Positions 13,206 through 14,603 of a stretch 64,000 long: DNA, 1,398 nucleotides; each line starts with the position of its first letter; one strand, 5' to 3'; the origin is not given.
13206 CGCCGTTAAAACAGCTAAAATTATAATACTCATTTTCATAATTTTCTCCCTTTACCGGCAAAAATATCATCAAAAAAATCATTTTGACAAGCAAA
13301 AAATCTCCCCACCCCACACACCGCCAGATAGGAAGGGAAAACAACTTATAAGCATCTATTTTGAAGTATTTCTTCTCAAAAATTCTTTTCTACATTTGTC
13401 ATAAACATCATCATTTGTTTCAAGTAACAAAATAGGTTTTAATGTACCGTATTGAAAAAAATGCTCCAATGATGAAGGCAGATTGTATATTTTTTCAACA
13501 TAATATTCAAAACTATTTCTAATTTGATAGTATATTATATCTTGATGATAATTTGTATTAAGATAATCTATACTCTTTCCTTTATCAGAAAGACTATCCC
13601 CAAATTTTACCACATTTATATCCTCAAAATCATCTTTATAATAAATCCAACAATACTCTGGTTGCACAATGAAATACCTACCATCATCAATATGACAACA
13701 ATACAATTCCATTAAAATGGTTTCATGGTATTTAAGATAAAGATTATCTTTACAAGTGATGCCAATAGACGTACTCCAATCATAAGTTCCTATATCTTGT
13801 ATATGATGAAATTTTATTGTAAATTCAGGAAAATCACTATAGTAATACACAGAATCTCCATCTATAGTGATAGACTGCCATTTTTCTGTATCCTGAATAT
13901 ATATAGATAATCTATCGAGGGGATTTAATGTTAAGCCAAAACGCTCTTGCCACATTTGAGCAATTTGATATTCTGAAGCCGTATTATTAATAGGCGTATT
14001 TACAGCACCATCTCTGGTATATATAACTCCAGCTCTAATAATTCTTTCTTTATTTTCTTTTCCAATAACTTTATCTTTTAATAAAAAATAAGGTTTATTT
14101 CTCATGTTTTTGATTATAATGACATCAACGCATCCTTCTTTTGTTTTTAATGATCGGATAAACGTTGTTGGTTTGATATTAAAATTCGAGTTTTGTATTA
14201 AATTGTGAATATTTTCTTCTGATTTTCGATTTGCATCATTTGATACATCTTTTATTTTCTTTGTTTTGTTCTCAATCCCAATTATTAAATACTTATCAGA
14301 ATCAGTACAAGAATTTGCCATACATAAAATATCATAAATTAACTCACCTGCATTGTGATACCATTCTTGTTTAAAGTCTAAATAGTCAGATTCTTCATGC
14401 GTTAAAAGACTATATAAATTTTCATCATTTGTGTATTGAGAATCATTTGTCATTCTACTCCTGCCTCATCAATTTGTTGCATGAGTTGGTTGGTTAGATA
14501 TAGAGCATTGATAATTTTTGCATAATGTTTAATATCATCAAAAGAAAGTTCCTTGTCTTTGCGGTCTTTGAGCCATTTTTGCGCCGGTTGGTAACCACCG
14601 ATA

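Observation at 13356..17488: AT-rich two-gene island: a single-chain Type IIG R-M fusion translationally coupled to a Schlafen/AlbA_2-domain protein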

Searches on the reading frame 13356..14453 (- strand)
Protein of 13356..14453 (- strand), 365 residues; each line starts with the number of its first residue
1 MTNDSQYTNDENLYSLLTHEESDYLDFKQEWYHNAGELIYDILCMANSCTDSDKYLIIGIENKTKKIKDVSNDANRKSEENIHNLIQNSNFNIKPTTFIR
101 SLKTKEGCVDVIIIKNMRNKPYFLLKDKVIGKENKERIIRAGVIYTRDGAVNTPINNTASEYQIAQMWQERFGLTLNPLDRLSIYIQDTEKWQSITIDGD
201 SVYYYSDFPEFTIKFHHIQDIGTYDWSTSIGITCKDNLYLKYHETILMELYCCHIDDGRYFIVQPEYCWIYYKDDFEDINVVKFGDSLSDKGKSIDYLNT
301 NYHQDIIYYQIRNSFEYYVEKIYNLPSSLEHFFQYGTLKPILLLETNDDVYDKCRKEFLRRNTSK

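Call 3: search_protein_families(library=pfam, proteins=[window:13356-14453:-], max_evalue=0.1)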
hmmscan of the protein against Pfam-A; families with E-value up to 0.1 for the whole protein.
window:13356-14453:- (365 aa): 0 families

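Call 4: search_protein_families(library=padloc, proteins=[window:13356-14453:-], max_evalue=0.1)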
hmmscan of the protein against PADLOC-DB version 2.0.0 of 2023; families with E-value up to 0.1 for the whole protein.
window:13356-14453:- (365 aa): 1 family
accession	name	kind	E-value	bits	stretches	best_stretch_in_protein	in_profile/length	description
PDLC05032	PDC-S50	-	1.2e-72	243.2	1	10-274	6-273/387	-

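Call 5: search_protein_families(library=ncbifam, proteins=[window:13356-14453:-], max_evalue=0.1)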
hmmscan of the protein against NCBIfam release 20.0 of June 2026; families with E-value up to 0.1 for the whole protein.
window:13356-14453:- (365 aa): 1 family
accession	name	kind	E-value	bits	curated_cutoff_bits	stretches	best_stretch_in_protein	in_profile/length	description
NF045906.1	LysophlipPlaALeg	equivalog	0.0011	18.2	450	1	280-314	23-57/305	GDSL family lysophospholipase PlaA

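Call 6: find_homologous_proteins(query=window:13356-14453:-)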
Query window:13356-14453:- (365 aa): 53 proteins with E <= 0.001 among 1057 candidates.
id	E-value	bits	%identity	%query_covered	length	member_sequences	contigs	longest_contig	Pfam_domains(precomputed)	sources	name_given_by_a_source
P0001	5.0e-248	840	100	100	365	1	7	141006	PF04326.20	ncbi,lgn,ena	-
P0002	2.9e-174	597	73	97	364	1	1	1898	-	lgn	-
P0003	8.7e-169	579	70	99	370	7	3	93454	PF04326.20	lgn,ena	-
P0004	4.0e-140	485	59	97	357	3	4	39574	PF04326.20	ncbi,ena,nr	ncbi:MAG: ATP-binding protein [Alphaproteobacteria bacterium]|nr:ATP-binding protein [Alphaproteobac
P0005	1.3e-133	464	58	96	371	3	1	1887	PF04326.20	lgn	-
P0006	4.6e-101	356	48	95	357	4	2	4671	PF04326.20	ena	-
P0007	6.1e-75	271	42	95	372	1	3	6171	PF04326.20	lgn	-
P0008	1.9e-73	266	43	95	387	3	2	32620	PF04326.20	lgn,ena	-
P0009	2.7e-73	265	43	97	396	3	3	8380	PF04326.20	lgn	-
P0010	2.4e-72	262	44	94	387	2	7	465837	PF04326.20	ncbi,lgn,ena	-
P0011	3.2e-70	255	42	97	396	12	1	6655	PF04326.20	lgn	-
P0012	3.5e-70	255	41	95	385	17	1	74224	PF04326.20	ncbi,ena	-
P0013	8.1e-70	254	45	85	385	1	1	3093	PF04326.20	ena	-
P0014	1.6e-68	249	41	96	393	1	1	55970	PF04326.20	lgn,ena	-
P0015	2.0e-68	249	39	95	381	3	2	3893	PF04326.20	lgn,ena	-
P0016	2.9e-68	249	40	94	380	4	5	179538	PF04326.20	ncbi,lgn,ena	-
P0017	3.5e-67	245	39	95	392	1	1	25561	PF04326.20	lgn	-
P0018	1.3e-65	240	40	85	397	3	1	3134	PF04326.20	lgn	-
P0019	2.6e-65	239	39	96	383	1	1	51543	PF04326.20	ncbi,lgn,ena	-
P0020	6.6e-65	238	39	96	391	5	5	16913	PF04326.20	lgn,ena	-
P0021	9.8e-65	237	39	95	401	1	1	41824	PF04326.20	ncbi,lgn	-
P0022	6.0e-64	234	37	95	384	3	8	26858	PF04326.20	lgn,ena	-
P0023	2.0e-62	229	39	85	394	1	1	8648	PF04326.20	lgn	-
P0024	5.1e-61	225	36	97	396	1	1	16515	PF04326.20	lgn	-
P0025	5.4e-61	225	40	78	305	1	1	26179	PF04326.20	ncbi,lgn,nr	ncbi:MAG: ATP-binding protein [Candidatus Gastranaerophilales bacterium]|nr:ATP-binding protein [Can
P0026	1.7e-60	223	41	85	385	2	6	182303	PF04326.20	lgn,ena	-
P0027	5.9e-60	221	38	85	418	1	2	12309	PF04326.20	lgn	-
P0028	1.2e-59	220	37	95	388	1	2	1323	PF04326.20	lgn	-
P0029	6.6e-58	214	44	73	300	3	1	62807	PF04326.20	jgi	jgi:hypothetical protein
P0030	9.8e-55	204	43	65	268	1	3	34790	PF04326.20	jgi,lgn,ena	-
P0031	3.0e-50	189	43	68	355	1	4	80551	PF04326.20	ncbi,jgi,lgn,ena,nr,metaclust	ncbi:MAG: hypothetical protein A2Y25_08775 [Candidatus Melainabacteria bacterium GWF2_37_15]|nr:MAG:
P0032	1.2e-49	187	45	65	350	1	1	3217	PF04326.20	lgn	-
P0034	5.3e-47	179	34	87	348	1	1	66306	PF04326.20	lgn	-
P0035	1.1e-45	174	35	88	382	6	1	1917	PF04326.20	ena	-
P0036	1.2e-45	174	37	74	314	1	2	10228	PF04326.20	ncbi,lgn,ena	-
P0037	2.2e-41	160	36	68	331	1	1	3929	PF04326.20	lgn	-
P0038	6.1e-41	159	34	88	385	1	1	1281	PF04326.20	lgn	-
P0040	1.6e-39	154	36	66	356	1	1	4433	PF04326.20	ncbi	-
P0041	4.8e-38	149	32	88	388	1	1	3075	PF04326.20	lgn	-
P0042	1.2e-37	148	31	96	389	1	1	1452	PF04326.20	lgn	-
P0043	6.2e-34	136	32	75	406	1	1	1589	PF04326.20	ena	-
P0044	1.8e-28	118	33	68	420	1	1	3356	PF04326.20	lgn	-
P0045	1.3e-27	115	39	51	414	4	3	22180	PF04326.20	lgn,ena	-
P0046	2.5e-27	114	34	83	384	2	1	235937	PF04326.20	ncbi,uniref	ncbi:helix-turn-helix domain-containing protein [Clostridium neuense]|uniref:Helix-turn-helix domain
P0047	1.0e-25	109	35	55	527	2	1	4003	PF04326.20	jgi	jgi:hypothetical protein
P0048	2.7e-22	97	35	55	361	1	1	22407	PF04326.20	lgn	-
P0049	2.2e-19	88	31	70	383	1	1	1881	PF04326.20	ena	-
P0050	1.3e-18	85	31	69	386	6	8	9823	PF04326.20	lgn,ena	-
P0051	6.1e-18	83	29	72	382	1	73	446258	PF04326.20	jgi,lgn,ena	jgi:hypothetical protein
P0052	6.1e-18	83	29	72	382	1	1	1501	PF04326.20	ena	-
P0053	1.3e-11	62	28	72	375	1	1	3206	PF04326.20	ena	-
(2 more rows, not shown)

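Call 14: find_related_loci(query=A2, collection=genome_contigs, flank=10000)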
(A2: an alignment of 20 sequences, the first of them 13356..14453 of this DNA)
Query A2 (365 aa) in genome_contigs; peptide patterns used: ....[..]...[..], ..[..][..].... (x = any residue, [..] = any of these).
95 stretches matched a pattern; 62 encode a relative of the query (tblastn E <= 1e-3); 62 distinct loci.
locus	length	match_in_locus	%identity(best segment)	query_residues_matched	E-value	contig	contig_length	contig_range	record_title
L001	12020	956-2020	59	12-365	4e-144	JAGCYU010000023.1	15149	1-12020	MAG: Alphaproteobacteria bacterium isolate RGIG10246 Yak_Rumen-5__c1743653, whole genome shotgun sequence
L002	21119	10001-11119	44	16-359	3e-81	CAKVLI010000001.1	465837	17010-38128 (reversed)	MAG: uncultured Candidatus Melainabacteria bacterium isolate REFINED_METABAT215_TOP10_CONTIGS_1500_ASSEMBLY_K77_MERGED__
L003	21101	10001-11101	41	21-358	5e-76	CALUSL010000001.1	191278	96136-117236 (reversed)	MAG: Candidatus Gastranaerophilales bacterium isolate BRZ_CA__bin86 genome assembly, contig: BRZ_CA__NODE_47_length_1912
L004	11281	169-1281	40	16-359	1e-75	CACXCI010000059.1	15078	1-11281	uncultured bacterium isolate RUG11132 genome assembly, contig: RUG11132_asm_59, whole genome shotgun sequence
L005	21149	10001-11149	42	12-365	4e-74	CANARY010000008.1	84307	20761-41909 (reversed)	MAG TPA_asm: uncultured Candidatus Melainabacteria bacterium isolate SRR14836528_bin.19_metawrap_v1.3_MAG genome assembl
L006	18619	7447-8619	39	16-360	1e-72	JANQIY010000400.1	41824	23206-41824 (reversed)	MAG: Candidatus Gastranaerophilales bacterium isolate PL24a_bin.9 k99_6443068, whole genome shotgun sequence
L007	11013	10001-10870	40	13-295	3e-66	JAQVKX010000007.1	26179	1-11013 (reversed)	MAG: Candidatus Gastranaerophilales bacterium isolate STE_97 NODE_3915_length_26179_cov_3.875595_Sandtown_E, whole genom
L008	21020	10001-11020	38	12-354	4e-64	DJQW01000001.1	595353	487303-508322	MAG TPA_asm: Alphaproteobacteria bacterium UBA6376 UBA6376_contig_193, whole genome shotgun sequence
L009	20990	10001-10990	35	12-322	2e-59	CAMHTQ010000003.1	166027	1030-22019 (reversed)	MAG: uncultured Alphaproteobacteria bacterium isolate SRR11784296_bin.8_metaWRAP_v1.3_MAG genome assembly, contig: ERZ12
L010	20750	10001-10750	43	15-262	4e-55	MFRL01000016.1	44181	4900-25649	MAG: Candidatus Melainabacteria bacterium GWF2_37_15 gwf2_scaffold_1392, whole genome shotgun sequence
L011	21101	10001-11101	41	21-358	5e-76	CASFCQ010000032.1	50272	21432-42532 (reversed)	uncultured bacterium isolate O33_L1_396396_idba_bin.150 genome assembly, contig: O33_L1_396396_idba_bin.150.fa_scaffold_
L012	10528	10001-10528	51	7-186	2e-50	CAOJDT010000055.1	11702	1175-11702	MAG TPA_asm: uncultured bacterium isolate SRR15604541_bin.4_metawrap_v1.3_MAG genome assembly, contig: NODE.1637_length_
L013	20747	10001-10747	38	21-267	1e-47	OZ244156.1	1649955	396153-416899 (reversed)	MAG: Alphaproteobacteria bacterium isolate 7009779c-6c46-428a-8ad6-139a494dc1e6 genome assembly, chromosome: 1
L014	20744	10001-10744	39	15-266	3e-47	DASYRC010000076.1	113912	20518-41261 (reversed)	MAG TPA_asm: Nitrospiraceae bacterium isolate SMAG_U4501 k141_787993, whole genome shotgun sequence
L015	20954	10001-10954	33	18-319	4e-44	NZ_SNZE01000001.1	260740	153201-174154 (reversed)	Hydromonas duriensis strain DSM 102852 Ga0244583_101, whole genome shotgun sequence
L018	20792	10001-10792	32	21-267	4e-40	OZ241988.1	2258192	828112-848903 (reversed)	MAG: Nitrospirales bacterium isolate a9a036fa-ce6a-47a6-b6ba-e810451c52c0 genome assembly, chromosome: 1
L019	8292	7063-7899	32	21-284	3e-40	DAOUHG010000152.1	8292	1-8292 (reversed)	MAG TPA_asm: Dehalococcoidia bacterium isolate S1_7 k129_455640, whole genome shotgun sequence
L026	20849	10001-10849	30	21-295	2e-37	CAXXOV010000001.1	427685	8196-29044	MAG: Thalassobaculaceae bacterium isolate a8bd7160-0c7c-4351-a665-cbf86186f35e genome assembly, contig: contig_1, whole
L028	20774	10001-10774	34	20-287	2e-35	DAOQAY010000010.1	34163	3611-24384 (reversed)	MAG TPA_asm: bacterium isolate AMR_MDS_1250 NODE_1193_length_34163_cov_6.740120, whole genome shotgun sequence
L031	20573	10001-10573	34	15-214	4e-35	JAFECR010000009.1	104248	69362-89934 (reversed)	MAG: Proteobacteria bacterium isolate SZAS-38 PROT-AMP-12__9__length-104248, whole genome shotgun sequence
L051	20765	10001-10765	31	7-266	1e-28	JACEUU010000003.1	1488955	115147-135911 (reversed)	MAG: Vampirovibrio sp. isolate DET50b Vampirovibrio_DET50b_c60_A, whole genome shotgun sequence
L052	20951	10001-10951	28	18-330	1e-28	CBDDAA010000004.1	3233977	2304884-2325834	MAG: Granulosicoccaceae bacterium isolate 212068ec-03f6-4731-bd46-ab028424148a genome assembly, contig: contig_4, whole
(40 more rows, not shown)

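Call 18: find_encoding_contigs(protein=P0001, flank=10000, max_places=10)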
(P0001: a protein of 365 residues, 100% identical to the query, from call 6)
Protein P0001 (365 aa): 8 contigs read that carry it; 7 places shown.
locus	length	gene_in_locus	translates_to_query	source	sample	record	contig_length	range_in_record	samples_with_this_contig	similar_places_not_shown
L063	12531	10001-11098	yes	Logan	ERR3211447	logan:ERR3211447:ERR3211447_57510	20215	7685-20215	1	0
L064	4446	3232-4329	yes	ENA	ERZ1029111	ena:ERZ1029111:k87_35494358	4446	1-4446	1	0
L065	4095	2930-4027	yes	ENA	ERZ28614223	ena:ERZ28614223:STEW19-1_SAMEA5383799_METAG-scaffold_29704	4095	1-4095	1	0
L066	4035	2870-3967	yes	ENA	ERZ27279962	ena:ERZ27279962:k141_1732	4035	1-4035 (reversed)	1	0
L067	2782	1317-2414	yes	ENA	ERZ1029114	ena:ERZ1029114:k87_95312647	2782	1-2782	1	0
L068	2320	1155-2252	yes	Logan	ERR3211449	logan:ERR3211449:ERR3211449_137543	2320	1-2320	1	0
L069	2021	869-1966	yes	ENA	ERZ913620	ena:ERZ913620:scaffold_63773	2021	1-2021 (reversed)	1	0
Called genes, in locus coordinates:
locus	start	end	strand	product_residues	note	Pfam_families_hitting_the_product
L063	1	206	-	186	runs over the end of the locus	PF12682:Flavodoxin_4, PF12724:Flavodoxin_5 (faint)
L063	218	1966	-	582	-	PF13292:DXP_synthase_N, PF00676:E1_dh, PF02775:TPP_enzyme_C (weak), PF00456:Transketolase_N (weak), PF13292:DXP_synthase_N (weak), PF02779:Transket_pyr, PF02780:Transketolase_C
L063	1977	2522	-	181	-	PF02525:Flavodoxin_2, PF03358:FMN_red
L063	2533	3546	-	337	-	PF02627:CMD, PF07883:Cupin_2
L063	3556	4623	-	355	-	PF12740:PETase (weak), PF01738:DLH (faint), PF00561:Abhydrolase_1 (faint), PF00326:Peptidase_S9 (weak)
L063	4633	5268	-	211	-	PF03358:FMN_red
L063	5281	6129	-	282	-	PF00248:Aldo_ket_red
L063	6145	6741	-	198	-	PF02525:Flavodoxin_2 (weak), PF12682:Flavodoxin_4, PF03358:FMN_red (weak)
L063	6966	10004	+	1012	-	PF02384:N6_Mtase, PF20473:MmeI_Mtase, PF07669:Eco57I (weak), PF18135:Type_ISP_C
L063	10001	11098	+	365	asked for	PF04326:SLFN_AlbA_2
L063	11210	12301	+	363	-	PF00753:Lactamase_B (weak), PF13483:Lactamase_B_3, PF12706:Lactamase_B_2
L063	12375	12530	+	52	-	?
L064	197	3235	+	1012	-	PF02384:N6_Mtase, PF20473:MmeI_Mtase, PF07669:Eco57I (weak), PF18135:Type_ISP_C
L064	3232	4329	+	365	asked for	PF04326:SLFN_AlbA_2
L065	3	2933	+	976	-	?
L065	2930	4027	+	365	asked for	PF04326:SLFN_AlbA_2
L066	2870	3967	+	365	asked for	PF04326:SLFN_AlbA_2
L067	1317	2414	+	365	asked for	PF04326:SLFN_AlbA_2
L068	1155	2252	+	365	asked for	PF04326:SLFN_AlbA_2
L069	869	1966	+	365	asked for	PF04326:SLFN_AlbA_2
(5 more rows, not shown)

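Call 19: find_encoding_contigs(protein=P0003, flank=10000, max_places=6)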
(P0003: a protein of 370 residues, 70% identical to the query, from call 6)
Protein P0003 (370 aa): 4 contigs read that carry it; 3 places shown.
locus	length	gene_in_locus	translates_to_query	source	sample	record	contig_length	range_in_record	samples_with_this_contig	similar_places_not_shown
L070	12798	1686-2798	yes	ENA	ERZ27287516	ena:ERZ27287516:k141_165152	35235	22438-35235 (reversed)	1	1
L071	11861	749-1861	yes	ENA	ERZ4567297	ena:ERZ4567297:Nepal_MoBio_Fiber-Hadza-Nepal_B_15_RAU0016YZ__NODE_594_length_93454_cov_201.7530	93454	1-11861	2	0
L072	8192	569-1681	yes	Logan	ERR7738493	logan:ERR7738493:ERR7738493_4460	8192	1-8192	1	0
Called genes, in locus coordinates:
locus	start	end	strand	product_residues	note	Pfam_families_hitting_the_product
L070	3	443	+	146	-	?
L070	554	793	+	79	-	PF14202:TnpW (weak)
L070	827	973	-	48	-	-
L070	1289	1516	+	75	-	-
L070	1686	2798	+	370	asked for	PF04326:SLFN_AlbA_2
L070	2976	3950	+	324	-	PF13481:AAA_25, PF03796:DnaB_C, PF06745:ATPase (weak)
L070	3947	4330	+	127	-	-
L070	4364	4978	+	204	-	PF07799:DUF1643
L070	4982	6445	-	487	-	PF11074:DUF2779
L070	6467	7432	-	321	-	-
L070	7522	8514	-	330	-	PF22507:DUF6994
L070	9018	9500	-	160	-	PF01451:LMWPc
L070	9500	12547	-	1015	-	PF04313:HSDR_N, PF04851:ResIII, PF18766:SWI2_SNF2, PF22679:T1R_D3-like, PF11867:T1RH-like_C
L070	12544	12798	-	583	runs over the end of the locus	PF02463:SMC_N (faint), PF13175:AAA_15, PF13304:AAA_21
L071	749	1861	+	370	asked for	PF04326:SLFN_AlbA_2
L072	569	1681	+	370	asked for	PF04326:SLFN_AlbA_2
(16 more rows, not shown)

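Call 20: find_encoding_contigs(protein=P0004, flank=10000, max_places=6)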
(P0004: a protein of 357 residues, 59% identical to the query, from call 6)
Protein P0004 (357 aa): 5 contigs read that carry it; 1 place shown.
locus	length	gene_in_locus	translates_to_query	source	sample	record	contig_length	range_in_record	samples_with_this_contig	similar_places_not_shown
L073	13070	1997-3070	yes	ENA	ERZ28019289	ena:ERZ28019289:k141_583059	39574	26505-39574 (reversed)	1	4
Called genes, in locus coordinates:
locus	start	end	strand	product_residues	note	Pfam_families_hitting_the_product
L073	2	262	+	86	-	?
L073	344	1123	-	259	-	PF09825:BPL_N, PF07685:GATase_3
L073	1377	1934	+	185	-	-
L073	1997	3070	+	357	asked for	PF04326:SLFN_AlbA_2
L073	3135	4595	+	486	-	PF07693:KAP_NTPase, PF24883:NPHP3_N (faint)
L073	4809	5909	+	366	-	PF13433:Peripla_BP_5 (faint), PF13458:Peripla_BP_6, PF01094:ANF_receptor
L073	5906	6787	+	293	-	PF02653:BPD_transp_2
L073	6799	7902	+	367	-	PF13433:Peripla_BP_5 (faint), PF13458:Peripla_BP_6, PF01094:ANF_receptor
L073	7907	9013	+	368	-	PF13458:Peripla_BP_6, PF01094:ANF_receptor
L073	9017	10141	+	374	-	PF13458:Peripla_BP_6, PF01094:ANF_receptor, PF13433:Peripla_BP_5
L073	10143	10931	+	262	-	PF02463:SMC_N (faint), PF00005:ABC_tran, PF13304:AAA_21 (faint)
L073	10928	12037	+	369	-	PF13433:Peripla_BP_5 (faint), PF13458:Peripla_BP_6, PF01094:ANF_receptor (weak)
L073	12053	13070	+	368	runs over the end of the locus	PF13458:Peripla_BP_6, PF01094:ANF_receptor (weak), PF13433:Peripla_BP_5 (weak)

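Call 22: predict_structure(alignment_id=A1)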
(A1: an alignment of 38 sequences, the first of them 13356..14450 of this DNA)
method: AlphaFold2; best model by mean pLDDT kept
length: 364 residues; sequences in the alignment: 38
mean_pLDDT: 91.7   pTM: 0.70
mean pLDDT of the five models: 91.7, 91.5, 91.0, 90.8, 88.3
residues with pLDDT >= 90: 293; 70-90: 56; 50-70: 9; < 50: 6
segments of 3 or more residues with pLDDT < 50: 1-6
pLDDT, mean of each block of 10 residues (from residue 1): 50 91 95 95 95 95 92 95 95 95 93 92 94 85 95 95 91 87 95 91 95 82 83 92 95 92 97 96 96 97 97 96 93 91 96 95 76
secondary structure, 60 per line:
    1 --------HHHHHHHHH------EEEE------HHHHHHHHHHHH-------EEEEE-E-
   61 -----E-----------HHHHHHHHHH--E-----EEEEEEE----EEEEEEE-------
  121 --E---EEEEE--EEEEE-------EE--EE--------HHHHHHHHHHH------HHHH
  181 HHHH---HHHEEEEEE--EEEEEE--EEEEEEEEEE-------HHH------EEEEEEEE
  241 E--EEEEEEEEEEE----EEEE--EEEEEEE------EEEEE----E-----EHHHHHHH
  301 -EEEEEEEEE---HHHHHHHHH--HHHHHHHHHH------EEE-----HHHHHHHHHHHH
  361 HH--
elements in order: H9-17 E24-27 H34-45 E53-57 H78-87 E96-102 E107-113 E127-131 E134-138 H160-170 H177-184 E191-196 E199-204 E207-216 E233-241 E244-254 E259-262 E265-271 E278-282 H294-300 E302-310 H314-322 H325-334 E341-343 H349-362
